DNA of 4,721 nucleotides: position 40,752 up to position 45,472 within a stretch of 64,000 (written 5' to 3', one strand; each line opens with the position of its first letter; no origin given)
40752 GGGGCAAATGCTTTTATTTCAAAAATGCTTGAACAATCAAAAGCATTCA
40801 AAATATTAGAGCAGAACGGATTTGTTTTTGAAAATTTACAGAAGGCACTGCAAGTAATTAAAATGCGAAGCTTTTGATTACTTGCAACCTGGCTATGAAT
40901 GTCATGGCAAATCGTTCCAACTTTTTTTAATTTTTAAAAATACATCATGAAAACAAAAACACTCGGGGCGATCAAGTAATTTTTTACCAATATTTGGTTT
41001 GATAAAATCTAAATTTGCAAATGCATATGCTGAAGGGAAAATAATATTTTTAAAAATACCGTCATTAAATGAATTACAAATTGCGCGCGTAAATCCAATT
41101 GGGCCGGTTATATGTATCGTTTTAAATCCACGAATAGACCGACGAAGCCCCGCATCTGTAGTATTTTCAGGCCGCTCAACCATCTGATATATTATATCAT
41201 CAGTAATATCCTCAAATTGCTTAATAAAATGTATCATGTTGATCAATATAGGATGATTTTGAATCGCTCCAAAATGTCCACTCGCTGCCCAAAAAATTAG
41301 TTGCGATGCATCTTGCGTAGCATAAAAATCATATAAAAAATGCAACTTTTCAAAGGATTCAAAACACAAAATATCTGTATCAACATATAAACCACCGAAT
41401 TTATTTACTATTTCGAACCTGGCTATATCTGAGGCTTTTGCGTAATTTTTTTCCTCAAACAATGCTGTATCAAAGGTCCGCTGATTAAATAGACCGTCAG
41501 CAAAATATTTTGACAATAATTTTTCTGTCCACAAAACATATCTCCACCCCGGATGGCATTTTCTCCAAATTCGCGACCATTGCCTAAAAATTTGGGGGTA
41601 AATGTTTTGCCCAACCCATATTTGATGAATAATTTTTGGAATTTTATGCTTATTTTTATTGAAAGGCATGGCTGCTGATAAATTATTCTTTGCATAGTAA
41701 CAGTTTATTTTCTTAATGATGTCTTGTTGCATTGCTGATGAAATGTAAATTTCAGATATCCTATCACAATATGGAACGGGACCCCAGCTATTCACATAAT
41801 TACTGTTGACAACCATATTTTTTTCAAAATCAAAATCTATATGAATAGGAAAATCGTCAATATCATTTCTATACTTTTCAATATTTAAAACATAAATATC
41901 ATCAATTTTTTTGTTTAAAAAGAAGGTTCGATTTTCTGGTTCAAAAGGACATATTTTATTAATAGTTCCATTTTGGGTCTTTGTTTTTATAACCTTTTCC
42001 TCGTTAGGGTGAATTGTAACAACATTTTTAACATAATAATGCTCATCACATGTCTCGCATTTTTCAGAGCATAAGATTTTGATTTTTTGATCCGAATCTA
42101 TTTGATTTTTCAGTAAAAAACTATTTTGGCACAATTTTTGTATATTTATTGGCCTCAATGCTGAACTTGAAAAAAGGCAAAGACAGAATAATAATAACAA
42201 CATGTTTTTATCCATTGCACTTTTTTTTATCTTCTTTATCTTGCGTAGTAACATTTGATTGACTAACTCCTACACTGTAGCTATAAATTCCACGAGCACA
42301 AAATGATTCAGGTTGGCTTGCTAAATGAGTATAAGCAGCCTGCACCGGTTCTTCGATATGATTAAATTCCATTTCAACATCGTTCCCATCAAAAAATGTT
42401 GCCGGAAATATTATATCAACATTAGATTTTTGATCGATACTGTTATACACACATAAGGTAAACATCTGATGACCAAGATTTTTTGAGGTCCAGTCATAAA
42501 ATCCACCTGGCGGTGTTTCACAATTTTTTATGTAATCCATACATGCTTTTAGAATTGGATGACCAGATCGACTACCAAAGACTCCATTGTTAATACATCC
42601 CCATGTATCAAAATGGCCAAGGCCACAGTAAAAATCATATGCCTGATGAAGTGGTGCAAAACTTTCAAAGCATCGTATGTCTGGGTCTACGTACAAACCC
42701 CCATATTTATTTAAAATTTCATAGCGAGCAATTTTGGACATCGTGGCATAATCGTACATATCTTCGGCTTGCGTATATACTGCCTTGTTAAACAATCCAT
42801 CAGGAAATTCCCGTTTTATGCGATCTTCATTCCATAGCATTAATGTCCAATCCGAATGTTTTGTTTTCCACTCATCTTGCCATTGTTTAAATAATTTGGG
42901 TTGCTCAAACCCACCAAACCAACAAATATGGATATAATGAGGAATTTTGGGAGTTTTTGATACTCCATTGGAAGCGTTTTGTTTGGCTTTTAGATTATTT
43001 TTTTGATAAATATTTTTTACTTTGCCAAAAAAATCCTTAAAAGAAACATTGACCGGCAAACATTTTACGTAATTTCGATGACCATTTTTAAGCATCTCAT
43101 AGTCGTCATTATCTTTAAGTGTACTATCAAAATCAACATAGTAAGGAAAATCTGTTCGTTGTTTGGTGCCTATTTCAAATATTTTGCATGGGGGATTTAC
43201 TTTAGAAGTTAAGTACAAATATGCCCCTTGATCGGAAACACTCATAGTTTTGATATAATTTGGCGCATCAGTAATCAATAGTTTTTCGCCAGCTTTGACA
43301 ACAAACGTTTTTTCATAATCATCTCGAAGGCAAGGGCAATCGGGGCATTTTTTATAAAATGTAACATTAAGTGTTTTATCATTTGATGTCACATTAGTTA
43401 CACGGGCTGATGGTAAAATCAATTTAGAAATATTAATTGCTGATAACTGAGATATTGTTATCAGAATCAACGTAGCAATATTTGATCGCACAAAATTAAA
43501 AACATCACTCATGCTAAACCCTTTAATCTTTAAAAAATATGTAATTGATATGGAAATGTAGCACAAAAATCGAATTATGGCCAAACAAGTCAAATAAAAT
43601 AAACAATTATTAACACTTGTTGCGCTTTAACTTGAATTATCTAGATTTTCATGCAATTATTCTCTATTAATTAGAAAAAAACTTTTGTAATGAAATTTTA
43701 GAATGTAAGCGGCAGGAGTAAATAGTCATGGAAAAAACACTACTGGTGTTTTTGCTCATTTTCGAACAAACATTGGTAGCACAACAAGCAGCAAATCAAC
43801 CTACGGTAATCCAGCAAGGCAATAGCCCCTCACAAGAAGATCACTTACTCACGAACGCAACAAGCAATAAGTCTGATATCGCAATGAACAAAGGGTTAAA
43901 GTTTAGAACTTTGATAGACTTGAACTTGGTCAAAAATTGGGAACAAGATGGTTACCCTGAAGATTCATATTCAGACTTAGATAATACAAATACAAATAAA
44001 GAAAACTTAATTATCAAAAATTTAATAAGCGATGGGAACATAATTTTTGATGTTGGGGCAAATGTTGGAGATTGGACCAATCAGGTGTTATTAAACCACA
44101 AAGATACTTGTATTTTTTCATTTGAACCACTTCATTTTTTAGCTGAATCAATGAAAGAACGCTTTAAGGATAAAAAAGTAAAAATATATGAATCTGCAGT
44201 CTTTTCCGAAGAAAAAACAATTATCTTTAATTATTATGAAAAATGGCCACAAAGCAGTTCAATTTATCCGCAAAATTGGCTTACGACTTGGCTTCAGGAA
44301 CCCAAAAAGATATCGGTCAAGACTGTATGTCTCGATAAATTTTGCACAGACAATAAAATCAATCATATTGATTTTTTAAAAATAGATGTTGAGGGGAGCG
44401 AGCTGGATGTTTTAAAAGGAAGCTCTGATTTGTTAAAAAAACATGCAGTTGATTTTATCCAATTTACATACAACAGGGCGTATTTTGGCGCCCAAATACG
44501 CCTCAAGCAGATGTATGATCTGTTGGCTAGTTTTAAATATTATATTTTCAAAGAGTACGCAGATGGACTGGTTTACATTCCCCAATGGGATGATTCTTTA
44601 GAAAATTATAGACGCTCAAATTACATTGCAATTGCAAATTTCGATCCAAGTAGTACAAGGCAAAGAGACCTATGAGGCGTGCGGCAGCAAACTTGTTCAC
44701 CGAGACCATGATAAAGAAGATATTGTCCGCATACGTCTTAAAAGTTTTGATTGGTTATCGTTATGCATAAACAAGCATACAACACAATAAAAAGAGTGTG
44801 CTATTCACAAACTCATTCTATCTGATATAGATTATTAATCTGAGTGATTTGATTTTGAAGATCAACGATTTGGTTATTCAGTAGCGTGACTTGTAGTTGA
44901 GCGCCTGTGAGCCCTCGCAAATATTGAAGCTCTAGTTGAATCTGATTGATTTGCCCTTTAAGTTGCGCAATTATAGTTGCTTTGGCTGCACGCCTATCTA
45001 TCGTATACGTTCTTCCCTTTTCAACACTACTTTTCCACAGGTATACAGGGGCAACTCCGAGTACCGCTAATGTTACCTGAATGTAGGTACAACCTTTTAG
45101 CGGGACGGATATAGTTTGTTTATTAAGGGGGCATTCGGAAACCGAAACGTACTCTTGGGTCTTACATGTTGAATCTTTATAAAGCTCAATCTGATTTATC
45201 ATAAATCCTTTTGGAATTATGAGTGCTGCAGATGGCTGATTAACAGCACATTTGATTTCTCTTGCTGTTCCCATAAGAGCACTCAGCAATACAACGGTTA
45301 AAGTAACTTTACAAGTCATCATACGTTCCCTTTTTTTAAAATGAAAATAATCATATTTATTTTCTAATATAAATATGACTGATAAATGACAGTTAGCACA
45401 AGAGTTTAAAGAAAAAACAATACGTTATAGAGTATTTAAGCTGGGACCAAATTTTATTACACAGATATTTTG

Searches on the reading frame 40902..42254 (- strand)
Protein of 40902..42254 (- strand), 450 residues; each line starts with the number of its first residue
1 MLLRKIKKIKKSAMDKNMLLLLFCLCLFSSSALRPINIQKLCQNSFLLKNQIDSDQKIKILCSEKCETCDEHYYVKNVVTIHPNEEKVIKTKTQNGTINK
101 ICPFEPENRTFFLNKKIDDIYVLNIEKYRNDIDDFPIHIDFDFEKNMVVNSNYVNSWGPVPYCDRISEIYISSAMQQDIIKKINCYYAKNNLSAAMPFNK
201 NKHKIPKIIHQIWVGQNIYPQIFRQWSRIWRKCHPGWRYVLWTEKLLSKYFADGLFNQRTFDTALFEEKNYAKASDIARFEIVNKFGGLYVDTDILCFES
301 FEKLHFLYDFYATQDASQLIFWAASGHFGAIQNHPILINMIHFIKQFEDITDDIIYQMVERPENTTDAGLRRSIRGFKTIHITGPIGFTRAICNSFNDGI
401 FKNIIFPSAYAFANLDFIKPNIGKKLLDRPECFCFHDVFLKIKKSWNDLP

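Call 56: search_protein_families(library=pfam, proteins=[window:40902-42254:-], max_evalue=0.00001)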
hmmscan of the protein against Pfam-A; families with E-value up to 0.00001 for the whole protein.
window:40902-42254:- (450 aa): 3 families
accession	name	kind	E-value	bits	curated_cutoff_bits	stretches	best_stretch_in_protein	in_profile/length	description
PF04488.21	Gly_transf_sug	-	3.9e-11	43.9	23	1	228-304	9-86/93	Glycosyltransferase sugar-binding region containing DXD motif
PF05704.18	Caps_synth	-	4.4e-10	39.9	24.5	1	176-344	18-188/278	Capsular polysaccharide synthesis protein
PF12919.13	TcdA_TcdB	-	1.6e-07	31.3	23.6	1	260-296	159-195/382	TcdA/TcdB catalytic glycosyltransferase domain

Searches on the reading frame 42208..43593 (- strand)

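Call 3: search_protein_families(library=pfam, proteins=[window:42208-43593:-], max_evalue=1)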
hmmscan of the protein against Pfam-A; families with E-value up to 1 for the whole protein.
window:42208-43593:- (461 aa): 2 families
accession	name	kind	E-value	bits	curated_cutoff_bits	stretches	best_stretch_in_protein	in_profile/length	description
PF05704.18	Caps_synth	-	2e-11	44.2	24.5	1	192-353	25-186/278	Capsular polysaccharide synthesis protein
PF04488.21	Gly_transf_sug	-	6.8e-11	43.2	23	1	232-320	1-91/93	Glycosyltransferase sugar-binding region containing DXD motif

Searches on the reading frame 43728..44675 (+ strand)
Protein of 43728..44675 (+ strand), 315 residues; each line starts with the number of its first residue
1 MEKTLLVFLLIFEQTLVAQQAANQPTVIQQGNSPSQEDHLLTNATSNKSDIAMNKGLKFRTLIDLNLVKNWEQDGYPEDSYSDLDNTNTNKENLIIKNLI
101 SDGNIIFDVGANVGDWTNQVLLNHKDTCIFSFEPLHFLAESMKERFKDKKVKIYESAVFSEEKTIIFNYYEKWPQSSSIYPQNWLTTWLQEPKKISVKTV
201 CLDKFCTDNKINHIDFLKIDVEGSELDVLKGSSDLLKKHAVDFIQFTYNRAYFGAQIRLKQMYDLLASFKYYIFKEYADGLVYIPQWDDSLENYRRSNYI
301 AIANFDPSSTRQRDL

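Call 3: search_protein_families(library=pfam, proteins=[window:43728-44675:+], max_evalue=1)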
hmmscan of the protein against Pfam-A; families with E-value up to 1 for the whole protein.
window:43728-44675:+ (315 aa): 1 family
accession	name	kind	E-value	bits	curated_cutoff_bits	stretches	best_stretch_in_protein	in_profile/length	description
PF05050.19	Methyltransf_21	-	1.9e-18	67.6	22.7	1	108-266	1-166/173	Methyltransferase FkbM domain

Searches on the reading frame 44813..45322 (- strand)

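Call 3: search_protein_families(library=pfam, proteins=[window:44813-45322:-], max_evalue=1)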
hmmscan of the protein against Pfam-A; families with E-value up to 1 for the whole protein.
window:44813-45322:- (169 aa): 2 families
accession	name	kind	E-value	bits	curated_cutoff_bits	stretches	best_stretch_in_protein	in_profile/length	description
PF01166.23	TSC22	-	0.32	11.6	30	0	118-138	23-43/57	TSC-22/dip/bun family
PF16331.10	TolA_bind_tri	-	0.67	10.5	30.1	1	115-139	17-41/76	TolA binding protein trimerisation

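Call 6: search_protein_families(library=ncbifam, proteins=[window:44813-45322:-], max_evalue=0.1)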
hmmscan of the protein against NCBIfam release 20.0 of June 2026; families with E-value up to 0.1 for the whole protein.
window:44813-45322:- (169 aa): 1 family
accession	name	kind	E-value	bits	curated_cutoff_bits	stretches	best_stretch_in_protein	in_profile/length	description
NF008068.0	PRK10803.1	equivalog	0.055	13.4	383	1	91-164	28-100/263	cell division protein CpoB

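Call 64: search_protein_families(library=padloc, proteins=[window:44813-45322:-], max_evalue=0.01)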
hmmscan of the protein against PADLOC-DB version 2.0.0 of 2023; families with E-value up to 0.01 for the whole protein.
window:44813-45322:- (169 aa): 0 families
